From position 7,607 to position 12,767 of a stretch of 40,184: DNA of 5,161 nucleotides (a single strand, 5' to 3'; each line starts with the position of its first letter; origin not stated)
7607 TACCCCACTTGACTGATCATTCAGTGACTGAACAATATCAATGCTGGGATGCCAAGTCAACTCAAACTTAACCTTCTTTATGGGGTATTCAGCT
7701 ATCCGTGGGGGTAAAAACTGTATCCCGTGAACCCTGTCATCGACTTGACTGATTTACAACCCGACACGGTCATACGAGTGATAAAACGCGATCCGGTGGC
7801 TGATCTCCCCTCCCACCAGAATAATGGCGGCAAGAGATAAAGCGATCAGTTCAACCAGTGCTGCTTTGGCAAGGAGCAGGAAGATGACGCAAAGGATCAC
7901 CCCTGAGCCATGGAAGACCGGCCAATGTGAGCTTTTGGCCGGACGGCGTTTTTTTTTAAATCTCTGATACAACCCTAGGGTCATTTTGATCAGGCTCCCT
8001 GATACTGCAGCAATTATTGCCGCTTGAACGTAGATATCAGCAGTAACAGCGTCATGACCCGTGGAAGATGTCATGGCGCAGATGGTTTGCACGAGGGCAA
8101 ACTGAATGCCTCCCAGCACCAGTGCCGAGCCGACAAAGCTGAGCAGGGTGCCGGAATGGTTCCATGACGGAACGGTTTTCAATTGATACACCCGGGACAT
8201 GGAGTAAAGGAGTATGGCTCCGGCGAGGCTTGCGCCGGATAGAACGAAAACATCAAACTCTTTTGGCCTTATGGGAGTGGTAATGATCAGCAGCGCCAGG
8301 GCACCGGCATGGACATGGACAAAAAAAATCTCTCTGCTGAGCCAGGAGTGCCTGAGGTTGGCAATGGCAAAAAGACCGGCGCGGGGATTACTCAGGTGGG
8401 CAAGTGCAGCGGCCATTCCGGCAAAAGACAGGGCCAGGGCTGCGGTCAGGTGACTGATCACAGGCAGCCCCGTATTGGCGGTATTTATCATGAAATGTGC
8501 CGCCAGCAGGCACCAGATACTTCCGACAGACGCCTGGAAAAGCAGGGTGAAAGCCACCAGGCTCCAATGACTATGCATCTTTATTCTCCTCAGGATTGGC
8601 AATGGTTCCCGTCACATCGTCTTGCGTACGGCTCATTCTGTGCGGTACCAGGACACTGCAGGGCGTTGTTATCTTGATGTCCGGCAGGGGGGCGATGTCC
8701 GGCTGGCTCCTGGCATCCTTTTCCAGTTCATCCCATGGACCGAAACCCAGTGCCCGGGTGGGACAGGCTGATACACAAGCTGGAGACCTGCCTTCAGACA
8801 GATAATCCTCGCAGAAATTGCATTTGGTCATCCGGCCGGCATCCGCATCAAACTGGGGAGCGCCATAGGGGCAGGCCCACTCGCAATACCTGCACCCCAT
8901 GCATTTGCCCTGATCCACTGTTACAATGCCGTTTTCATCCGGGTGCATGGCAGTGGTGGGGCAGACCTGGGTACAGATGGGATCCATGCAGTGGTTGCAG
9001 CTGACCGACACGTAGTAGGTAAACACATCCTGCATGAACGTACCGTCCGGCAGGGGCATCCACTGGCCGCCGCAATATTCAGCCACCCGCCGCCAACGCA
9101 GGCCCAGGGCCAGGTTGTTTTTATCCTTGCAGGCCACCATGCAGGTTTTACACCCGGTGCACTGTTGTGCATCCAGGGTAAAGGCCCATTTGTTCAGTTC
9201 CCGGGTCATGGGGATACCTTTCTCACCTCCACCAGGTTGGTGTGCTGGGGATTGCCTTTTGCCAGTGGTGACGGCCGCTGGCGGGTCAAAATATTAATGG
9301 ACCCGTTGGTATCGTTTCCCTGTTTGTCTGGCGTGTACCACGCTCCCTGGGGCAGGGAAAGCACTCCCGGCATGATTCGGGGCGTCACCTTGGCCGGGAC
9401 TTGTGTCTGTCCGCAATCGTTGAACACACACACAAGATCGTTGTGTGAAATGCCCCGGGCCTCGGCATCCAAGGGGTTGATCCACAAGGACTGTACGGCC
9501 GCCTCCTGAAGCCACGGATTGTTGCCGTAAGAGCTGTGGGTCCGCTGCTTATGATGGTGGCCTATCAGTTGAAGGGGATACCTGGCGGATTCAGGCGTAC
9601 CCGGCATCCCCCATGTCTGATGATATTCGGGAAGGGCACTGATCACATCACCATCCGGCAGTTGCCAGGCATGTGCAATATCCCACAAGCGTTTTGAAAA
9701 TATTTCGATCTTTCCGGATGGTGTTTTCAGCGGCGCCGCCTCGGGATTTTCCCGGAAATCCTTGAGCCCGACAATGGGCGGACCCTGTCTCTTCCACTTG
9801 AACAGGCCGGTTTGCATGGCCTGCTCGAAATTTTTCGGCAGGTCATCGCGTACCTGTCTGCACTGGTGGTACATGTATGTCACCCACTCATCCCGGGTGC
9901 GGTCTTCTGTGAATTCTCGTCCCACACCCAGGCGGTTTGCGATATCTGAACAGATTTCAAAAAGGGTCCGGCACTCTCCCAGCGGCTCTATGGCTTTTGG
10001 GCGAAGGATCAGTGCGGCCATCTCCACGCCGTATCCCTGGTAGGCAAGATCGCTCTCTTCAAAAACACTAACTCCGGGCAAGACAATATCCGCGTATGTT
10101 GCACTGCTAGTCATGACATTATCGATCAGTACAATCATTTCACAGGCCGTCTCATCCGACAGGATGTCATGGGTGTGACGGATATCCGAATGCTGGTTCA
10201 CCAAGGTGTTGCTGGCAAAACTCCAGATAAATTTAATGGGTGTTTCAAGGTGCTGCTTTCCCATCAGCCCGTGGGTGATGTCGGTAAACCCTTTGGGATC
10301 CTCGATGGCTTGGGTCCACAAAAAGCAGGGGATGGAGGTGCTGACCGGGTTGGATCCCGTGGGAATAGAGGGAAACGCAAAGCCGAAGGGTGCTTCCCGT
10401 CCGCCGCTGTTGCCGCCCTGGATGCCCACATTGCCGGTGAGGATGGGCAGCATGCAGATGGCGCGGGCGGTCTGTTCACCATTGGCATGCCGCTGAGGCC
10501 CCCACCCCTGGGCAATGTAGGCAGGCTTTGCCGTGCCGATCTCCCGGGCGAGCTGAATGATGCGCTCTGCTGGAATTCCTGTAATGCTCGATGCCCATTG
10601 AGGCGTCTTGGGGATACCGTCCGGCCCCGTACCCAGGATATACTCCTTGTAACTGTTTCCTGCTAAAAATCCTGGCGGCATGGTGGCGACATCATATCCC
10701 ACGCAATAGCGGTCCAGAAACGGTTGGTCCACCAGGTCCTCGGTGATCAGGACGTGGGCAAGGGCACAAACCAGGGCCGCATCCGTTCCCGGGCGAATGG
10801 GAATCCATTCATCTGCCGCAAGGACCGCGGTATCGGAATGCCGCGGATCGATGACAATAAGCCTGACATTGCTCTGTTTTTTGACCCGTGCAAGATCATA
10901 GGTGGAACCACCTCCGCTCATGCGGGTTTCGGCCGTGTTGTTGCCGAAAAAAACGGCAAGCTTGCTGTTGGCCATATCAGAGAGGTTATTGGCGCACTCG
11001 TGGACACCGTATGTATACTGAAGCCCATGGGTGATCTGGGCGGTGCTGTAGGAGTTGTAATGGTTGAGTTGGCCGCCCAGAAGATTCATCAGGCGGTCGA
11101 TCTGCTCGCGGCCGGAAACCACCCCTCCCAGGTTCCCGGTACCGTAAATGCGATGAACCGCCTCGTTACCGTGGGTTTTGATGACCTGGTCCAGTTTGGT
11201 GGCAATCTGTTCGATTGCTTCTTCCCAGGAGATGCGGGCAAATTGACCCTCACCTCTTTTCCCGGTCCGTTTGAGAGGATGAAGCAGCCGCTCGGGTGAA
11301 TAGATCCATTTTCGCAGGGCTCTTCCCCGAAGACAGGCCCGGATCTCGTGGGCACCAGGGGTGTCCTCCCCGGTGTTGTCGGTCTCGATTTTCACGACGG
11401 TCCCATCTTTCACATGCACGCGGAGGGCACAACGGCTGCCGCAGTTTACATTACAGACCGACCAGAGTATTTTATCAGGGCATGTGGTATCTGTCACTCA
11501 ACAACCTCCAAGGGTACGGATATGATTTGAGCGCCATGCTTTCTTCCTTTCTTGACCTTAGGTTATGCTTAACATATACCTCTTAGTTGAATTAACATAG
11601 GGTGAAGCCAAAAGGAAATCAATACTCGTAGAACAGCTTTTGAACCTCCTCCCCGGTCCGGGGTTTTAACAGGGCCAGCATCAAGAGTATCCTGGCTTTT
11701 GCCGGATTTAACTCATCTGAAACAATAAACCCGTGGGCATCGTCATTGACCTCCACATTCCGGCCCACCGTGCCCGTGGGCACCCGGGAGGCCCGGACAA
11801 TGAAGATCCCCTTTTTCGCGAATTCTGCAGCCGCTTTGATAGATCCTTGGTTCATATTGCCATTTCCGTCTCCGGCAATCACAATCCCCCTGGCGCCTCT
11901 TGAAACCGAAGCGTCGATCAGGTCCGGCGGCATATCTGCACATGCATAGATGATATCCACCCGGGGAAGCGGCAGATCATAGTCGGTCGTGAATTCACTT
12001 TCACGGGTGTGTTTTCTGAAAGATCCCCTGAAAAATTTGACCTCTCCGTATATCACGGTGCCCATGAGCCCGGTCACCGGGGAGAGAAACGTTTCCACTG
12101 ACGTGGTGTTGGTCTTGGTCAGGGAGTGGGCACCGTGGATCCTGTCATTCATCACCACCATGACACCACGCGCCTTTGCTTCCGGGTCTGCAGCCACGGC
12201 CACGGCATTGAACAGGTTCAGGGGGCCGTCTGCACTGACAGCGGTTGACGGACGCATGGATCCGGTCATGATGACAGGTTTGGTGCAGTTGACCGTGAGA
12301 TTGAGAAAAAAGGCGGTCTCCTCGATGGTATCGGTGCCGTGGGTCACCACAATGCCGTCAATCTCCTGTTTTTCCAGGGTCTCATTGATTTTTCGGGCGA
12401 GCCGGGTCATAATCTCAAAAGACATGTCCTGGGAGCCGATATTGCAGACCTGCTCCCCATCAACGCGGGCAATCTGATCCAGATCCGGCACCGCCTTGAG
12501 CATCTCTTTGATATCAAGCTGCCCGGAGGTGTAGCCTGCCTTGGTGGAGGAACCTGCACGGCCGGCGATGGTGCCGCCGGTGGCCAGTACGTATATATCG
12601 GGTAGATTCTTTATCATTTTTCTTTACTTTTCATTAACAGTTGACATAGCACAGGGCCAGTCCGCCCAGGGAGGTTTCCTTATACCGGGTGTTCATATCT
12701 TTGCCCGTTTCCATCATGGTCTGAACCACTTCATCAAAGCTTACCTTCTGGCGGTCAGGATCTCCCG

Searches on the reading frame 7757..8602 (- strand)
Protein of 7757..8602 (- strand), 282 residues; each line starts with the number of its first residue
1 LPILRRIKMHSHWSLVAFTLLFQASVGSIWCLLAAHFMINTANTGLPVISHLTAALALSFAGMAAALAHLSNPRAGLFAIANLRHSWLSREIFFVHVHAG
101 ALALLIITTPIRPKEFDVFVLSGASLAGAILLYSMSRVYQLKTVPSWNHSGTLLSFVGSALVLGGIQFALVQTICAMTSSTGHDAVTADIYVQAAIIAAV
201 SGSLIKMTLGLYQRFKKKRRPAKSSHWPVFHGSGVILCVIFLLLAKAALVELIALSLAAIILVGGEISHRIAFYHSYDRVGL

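Call 21: search_protein_families(library=pfam, proteins=[window:7757-8602:-], max_evalue=0.00001)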
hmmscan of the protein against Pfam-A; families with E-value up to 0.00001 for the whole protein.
window:7757-8602:- (282 aa): 1 family
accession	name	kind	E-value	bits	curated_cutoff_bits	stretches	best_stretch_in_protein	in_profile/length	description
PF04976.17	DmsC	-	1.5e-15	57.8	22.3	1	11-274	6-273/275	DMSO reductase anchor subunit (DmsC)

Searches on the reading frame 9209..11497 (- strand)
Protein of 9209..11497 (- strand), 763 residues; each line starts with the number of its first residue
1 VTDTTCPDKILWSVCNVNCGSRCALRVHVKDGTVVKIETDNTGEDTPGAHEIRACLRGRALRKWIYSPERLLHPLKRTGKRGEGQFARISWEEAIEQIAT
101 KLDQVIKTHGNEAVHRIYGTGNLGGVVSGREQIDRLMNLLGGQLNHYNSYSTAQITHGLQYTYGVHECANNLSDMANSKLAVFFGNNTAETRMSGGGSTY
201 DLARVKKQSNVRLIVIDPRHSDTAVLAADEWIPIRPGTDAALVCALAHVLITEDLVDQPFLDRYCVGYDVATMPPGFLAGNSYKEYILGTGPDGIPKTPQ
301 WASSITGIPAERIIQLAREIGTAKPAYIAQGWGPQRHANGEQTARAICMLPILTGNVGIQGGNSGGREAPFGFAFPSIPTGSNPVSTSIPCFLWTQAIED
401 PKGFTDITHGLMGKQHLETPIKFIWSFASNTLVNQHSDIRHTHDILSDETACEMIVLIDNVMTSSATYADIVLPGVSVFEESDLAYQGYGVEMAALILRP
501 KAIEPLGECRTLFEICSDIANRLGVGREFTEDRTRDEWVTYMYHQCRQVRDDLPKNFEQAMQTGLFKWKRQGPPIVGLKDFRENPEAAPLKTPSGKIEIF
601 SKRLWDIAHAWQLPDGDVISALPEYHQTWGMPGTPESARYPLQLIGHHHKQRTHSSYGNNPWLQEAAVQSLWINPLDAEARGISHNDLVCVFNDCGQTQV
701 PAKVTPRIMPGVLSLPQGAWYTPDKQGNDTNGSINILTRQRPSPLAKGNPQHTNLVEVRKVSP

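Call 21: search_protein_families(library=pfam, proteins=[window:9209-11497:-], max_evalue=0.00001)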
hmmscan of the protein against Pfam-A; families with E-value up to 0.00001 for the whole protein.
window:9209-11497:- (763 aa): 3 families
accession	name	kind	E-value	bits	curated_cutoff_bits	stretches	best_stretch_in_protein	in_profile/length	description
PF00384.28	Molybdopterin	-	3.3e-59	201.1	24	1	70-521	1-352/353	Molybdopterin oxidoreductase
PF01568.27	Molydop_binding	-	3.6e-28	98.2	26.8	1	642-753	1-108/110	Molydopterin dinucleotide binding domain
PF04879.21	Molybdop_Fe4S4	-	6.8e-13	48.8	22.7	1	9-67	2-55/55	Molybdopterin oxidoreductase Fe4S4 domain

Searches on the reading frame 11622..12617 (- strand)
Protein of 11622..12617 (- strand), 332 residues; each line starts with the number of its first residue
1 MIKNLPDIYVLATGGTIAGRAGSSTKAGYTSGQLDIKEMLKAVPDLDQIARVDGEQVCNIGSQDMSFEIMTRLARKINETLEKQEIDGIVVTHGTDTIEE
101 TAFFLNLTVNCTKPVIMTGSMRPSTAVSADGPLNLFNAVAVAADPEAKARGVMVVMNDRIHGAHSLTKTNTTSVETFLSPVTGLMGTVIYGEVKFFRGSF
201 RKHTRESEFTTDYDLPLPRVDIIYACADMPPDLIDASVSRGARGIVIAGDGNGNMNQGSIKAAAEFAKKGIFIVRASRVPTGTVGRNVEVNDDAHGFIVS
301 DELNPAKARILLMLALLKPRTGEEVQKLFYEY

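Call 21: search_protein_families(library=pfam, proteins=[window:11622-12617:-], max_evalue=0.00001)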
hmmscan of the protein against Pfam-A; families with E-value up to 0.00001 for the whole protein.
window:11622-12617:- (332 aa): 2 families
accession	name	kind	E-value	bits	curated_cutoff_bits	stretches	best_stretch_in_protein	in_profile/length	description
PF00710.25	Asparaginase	-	8.2e-64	215.1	22.5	1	8-197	2-189/193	Asparaginase, N-terminal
PF17763.6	Asparaginase_C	-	6.3e-34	116.8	34.6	1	219-329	1-114/114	Glutaminase/Asparaginase C-terminal domain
